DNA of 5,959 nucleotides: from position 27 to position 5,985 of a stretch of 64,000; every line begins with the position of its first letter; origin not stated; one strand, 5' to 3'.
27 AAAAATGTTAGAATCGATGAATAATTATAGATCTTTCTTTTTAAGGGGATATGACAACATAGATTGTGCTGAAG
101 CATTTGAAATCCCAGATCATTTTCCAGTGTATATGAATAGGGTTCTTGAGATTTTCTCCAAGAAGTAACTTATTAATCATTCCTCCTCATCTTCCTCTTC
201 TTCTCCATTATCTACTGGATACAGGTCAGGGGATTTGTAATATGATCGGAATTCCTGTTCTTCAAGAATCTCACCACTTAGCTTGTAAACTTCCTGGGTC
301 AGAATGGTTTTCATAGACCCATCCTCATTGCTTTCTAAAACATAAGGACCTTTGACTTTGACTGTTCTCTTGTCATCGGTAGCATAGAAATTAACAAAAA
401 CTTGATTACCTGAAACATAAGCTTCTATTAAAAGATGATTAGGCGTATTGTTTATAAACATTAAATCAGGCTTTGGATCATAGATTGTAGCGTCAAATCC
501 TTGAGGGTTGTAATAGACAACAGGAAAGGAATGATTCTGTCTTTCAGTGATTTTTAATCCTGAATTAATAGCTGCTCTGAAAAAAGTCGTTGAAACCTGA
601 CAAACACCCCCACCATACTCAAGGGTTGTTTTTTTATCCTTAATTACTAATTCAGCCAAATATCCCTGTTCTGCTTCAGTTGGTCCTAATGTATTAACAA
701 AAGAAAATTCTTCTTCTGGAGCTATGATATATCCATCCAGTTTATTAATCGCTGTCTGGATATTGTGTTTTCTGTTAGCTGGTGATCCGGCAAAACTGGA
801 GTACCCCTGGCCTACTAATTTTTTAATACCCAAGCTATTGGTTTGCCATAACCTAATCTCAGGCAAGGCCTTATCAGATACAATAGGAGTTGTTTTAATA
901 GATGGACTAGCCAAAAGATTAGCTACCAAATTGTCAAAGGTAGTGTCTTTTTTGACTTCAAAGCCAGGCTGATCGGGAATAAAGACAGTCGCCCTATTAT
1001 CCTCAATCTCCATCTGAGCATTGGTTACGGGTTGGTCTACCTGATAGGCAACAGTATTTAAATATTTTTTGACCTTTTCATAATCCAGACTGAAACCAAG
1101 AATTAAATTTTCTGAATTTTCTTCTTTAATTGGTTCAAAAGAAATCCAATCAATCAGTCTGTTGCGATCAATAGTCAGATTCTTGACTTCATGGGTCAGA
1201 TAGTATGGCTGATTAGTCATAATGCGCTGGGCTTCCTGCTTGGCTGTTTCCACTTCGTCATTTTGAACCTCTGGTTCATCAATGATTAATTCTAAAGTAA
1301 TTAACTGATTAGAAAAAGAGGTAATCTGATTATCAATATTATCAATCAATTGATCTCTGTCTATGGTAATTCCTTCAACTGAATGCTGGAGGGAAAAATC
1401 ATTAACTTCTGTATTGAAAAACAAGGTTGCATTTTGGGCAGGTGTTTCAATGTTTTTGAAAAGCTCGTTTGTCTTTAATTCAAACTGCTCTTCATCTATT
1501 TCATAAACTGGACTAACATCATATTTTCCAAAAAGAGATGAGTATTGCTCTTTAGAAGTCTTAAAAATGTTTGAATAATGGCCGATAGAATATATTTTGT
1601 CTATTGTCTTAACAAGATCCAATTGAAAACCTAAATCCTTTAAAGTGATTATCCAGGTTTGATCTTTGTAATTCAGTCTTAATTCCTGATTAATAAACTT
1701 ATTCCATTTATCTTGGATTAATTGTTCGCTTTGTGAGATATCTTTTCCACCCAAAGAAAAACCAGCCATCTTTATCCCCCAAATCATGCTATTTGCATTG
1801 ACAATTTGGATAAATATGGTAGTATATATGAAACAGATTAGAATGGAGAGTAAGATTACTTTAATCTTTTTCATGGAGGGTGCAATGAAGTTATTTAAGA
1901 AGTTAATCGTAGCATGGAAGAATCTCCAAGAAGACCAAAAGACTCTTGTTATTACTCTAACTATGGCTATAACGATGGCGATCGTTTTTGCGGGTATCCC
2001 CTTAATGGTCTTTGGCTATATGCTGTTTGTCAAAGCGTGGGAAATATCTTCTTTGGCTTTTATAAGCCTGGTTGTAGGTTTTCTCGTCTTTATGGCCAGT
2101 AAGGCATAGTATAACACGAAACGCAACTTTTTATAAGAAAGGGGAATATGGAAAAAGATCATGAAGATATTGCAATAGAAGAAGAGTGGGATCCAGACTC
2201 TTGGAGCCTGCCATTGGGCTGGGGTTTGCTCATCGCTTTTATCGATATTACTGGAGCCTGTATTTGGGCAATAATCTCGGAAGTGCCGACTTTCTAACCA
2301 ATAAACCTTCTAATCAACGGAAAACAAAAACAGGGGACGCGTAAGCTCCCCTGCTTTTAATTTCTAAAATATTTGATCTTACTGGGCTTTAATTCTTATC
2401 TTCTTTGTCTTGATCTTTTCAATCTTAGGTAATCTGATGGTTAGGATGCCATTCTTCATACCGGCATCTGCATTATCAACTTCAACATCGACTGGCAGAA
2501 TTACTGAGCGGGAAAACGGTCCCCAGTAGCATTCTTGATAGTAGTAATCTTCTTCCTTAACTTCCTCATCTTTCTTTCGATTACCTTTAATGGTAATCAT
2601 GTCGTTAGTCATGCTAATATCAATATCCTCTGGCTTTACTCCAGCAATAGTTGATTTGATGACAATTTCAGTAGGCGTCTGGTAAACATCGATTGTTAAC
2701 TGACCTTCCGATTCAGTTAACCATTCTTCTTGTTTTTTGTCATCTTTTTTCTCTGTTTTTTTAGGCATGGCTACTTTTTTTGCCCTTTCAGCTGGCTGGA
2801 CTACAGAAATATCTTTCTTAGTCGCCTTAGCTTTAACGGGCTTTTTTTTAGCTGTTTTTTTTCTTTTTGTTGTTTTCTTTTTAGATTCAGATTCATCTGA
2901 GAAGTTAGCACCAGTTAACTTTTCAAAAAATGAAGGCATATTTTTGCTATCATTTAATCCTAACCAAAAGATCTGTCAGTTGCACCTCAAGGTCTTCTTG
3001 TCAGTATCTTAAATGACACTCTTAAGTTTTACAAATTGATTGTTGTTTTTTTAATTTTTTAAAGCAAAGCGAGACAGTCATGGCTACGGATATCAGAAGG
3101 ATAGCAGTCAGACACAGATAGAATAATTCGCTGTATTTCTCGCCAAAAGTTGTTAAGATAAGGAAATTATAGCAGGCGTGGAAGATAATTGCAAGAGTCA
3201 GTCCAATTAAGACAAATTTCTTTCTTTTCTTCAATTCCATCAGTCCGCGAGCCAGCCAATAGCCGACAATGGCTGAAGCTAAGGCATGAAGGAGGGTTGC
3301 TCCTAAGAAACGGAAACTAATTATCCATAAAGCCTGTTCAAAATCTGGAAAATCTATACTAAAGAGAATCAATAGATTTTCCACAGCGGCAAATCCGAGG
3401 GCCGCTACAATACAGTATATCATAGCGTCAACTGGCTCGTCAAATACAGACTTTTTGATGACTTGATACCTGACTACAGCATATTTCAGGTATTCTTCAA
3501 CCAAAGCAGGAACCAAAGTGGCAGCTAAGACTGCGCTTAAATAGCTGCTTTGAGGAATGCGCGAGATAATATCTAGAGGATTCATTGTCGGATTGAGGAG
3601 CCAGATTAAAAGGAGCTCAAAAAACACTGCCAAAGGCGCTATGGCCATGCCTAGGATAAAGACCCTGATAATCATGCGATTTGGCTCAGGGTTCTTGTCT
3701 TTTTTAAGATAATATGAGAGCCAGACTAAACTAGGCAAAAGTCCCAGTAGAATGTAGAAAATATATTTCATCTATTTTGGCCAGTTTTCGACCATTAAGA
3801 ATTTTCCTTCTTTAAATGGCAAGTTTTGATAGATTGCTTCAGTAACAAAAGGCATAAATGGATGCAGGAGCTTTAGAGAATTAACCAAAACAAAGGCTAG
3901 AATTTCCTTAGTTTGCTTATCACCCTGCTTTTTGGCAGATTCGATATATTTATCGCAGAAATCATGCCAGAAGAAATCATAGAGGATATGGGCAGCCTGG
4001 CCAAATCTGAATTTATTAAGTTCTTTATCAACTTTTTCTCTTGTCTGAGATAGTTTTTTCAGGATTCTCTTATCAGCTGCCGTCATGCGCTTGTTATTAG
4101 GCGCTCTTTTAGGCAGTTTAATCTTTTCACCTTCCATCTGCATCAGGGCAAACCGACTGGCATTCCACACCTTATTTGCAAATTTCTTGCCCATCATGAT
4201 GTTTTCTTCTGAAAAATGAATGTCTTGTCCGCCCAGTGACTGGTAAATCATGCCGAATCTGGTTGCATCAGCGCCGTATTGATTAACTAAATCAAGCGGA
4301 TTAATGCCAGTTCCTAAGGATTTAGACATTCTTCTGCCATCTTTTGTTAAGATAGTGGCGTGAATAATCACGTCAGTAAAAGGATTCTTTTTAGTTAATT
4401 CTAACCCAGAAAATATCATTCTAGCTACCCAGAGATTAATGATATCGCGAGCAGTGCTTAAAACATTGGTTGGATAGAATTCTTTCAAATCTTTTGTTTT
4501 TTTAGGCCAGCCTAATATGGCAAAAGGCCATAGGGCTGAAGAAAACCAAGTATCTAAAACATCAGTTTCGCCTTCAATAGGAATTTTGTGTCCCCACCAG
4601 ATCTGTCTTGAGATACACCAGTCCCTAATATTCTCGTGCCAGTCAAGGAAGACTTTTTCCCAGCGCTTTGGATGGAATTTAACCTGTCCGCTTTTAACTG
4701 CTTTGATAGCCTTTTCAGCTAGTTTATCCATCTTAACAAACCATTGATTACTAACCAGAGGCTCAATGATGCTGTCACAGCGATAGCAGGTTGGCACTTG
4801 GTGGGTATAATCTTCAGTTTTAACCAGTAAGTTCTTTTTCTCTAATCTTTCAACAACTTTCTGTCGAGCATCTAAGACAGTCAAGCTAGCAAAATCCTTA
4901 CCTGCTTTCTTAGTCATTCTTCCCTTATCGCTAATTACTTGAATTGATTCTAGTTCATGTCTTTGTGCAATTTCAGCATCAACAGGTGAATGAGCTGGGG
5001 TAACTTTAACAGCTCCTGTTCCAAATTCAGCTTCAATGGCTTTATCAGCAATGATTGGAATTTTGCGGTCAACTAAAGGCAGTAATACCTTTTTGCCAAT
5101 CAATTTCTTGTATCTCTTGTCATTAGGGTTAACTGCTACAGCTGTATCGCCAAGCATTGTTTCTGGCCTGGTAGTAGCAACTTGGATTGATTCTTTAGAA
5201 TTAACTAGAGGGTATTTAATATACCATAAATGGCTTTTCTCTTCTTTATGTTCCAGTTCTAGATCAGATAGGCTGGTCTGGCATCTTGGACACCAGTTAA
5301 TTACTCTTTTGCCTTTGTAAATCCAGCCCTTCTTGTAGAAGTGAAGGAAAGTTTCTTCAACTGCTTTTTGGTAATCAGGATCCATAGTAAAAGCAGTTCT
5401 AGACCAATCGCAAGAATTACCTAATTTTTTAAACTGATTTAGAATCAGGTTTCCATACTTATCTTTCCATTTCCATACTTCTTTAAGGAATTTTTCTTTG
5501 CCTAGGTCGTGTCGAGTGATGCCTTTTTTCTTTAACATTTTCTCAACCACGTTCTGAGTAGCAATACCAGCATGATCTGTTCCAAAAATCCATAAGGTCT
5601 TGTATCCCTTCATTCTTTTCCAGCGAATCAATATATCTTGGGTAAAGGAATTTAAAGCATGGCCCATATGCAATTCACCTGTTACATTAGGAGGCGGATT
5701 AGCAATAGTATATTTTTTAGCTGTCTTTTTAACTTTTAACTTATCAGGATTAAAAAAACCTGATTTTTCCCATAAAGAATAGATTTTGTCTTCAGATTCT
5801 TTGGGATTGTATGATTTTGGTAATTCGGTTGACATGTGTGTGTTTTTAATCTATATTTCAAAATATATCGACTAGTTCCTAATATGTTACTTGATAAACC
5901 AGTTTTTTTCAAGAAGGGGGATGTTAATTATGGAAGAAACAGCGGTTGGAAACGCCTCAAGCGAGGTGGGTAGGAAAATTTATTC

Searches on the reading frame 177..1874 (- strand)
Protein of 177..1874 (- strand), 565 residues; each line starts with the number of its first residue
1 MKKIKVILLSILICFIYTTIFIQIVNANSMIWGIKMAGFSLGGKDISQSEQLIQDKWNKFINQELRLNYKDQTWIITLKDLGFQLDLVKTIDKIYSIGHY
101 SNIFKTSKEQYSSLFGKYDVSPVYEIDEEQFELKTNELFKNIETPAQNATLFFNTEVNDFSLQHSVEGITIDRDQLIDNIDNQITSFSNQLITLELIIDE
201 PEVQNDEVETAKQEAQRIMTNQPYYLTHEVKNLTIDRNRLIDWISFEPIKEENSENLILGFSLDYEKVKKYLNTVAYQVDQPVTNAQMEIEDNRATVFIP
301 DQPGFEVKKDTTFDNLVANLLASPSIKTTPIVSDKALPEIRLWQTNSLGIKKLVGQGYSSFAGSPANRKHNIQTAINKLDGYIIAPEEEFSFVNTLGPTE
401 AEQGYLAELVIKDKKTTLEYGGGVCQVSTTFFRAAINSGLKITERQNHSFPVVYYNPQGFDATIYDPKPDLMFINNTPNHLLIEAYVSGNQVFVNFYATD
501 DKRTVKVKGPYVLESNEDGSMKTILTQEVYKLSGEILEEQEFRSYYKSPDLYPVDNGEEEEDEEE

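Call 15: search_protein_families(library=pfam, proteins=[window:177-1874:-], max_evalue=0.001)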
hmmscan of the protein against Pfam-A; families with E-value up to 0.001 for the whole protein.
window:177-1874:- (565 aa): 2 families
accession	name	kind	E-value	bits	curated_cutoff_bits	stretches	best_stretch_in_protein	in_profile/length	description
PF04294.18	VanW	-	2.4e-43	147.2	27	1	367-497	1-130/130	VanW like protein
PF12229.13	PG_binding_4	-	3.7e-26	92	22.1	2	74-186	1-110/117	Putative peptidoglycan binding domain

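Call 53: find_encoding_contigs(protein=window:177-1874:-, flank=10000, max_places=3)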
Protein window:177-1874:- (565 aa): no gene with exactly this product is on record in the collection.

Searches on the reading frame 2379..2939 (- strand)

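Call 15: search_protein_families(library=pfam, proteins=[window:2379-2939:-], max_evalue=0.001)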
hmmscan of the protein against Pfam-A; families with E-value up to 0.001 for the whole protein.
window:2379-2939:- (186 aa): 2 families
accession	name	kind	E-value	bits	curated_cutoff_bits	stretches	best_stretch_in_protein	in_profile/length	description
PF00011.27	HSP20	-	3.4e-20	72.5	20.8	1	86-183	3-101/102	Hsp20/alpha crystallin family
PF17886.7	ArsA_HSP20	-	0.00011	22.1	22.5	0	91-169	3-62/63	HSP20-like domain found in ArsA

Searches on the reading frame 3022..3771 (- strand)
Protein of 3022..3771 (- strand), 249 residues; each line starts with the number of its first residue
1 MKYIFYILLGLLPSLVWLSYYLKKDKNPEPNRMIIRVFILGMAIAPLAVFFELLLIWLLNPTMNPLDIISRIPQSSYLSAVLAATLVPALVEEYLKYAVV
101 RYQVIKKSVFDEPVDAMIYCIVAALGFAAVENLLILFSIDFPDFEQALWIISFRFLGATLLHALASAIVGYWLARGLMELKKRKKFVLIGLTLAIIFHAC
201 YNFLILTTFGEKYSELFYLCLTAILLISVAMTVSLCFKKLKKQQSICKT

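Call 15: search_protein_families(library=pfam, proteins=[window:3022-3771:-], max_evalue=0.001)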
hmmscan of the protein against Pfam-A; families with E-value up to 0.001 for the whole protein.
window:3022-3771:- (249 aa): 1 family
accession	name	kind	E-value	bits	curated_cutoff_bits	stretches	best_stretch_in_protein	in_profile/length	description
PF13367.11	PrsW-protease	-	1.1e-29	103.8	23.5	1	29-226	1-193/196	PrsW family intramembrane metalloprotease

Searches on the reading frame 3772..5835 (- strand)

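Call 15: search_protein_families(library=pfam, proteins=[window:3772-5835:-], max_evalue=0.001)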
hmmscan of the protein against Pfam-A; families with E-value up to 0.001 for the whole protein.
window:3772-5835:- (687 aa): 5 families
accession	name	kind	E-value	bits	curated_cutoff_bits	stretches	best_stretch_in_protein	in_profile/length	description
PF00133.28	tRNA-synt_1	-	4.7e-133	444.4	22.7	2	17-420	1-245/414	tRNA synthetases class I (I, L, M and V)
PF09334.17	tRNA-synt_1g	-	2.3e-31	109.4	20.1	2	347-547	166-372/391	tRNA synthetases class I (M)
PF08264.19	Anticodon_1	-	2.5e-29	102.5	25.1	1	588-687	1-106/148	Anticodon-binding domain of tRNA ligase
PF13603.12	tRNA-synt_1_2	-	6.8e-12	45.7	25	1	247-309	86-148/185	Leucyl-tRNA synthetase, editing domain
PF01406.26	tRNA-synt_1e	-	5.5e-07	29.7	27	0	484-548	235-298/301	tRNA synthetases class I (C) catalytic domain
